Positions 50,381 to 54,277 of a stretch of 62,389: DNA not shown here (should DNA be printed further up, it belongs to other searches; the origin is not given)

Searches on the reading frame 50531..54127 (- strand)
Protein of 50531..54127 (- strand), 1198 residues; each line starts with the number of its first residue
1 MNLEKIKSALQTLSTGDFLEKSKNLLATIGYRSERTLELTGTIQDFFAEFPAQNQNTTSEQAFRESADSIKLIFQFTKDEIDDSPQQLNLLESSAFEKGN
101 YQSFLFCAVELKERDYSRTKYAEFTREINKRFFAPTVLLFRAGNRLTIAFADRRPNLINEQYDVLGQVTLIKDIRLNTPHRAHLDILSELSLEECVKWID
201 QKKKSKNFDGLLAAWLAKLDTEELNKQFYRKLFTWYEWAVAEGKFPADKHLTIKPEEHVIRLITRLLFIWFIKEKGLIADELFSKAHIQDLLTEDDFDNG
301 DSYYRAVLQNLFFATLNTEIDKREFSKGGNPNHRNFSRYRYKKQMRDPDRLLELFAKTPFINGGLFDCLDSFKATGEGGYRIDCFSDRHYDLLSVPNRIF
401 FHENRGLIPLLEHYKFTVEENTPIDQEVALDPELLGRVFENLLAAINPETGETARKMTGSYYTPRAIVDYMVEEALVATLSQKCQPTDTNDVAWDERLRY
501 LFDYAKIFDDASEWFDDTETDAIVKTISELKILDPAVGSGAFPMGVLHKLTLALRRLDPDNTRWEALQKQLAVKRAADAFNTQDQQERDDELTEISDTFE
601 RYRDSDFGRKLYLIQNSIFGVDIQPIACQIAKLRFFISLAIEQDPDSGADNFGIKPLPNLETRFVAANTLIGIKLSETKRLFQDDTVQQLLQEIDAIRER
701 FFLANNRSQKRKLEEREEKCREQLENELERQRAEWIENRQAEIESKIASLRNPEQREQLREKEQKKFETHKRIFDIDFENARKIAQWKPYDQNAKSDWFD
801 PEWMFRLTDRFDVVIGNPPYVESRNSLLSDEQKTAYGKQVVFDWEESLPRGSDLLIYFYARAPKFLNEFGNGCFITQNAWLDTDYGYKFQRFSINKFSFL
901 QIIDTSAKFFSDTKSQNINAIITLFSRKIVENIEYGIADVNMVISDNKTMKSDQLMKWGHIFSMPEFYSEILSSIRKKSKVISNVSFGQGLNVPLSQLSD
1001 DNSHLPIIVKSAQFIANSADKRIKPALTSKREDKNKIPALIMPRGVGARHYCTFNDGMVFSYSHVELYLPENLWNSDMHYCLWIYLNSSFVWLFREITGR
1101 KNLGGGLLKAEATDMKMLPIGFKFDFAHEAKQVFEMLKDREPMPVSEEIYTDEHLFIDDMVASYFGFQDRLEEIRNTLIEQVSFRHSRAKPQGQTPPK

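Call 75: search_protein_families(library=pfam, proteins=[window:50531-54127:-], max_evalue=0.0001)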
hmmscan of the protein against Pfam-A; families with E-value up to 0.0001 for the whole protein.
window:50531-54127:- (1198 aa): 3 families
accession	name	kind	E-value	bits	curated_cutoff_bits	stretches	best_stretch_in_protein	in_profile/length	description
PF07669.17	Eco57I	-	8.9e-28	97.9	25.3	1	616-910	1-171/171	Eco57I restriction-modification methylase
PF02384.22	N6_Mtase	-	3.6e-06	27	20.4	0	432-473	3-40/311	N-6 DNA Methylase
PF20473.4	MmeI_Mtase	-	9.9e-05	22.1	27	0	521-637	12-84/259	MmeI, DNA-methyltransferase domain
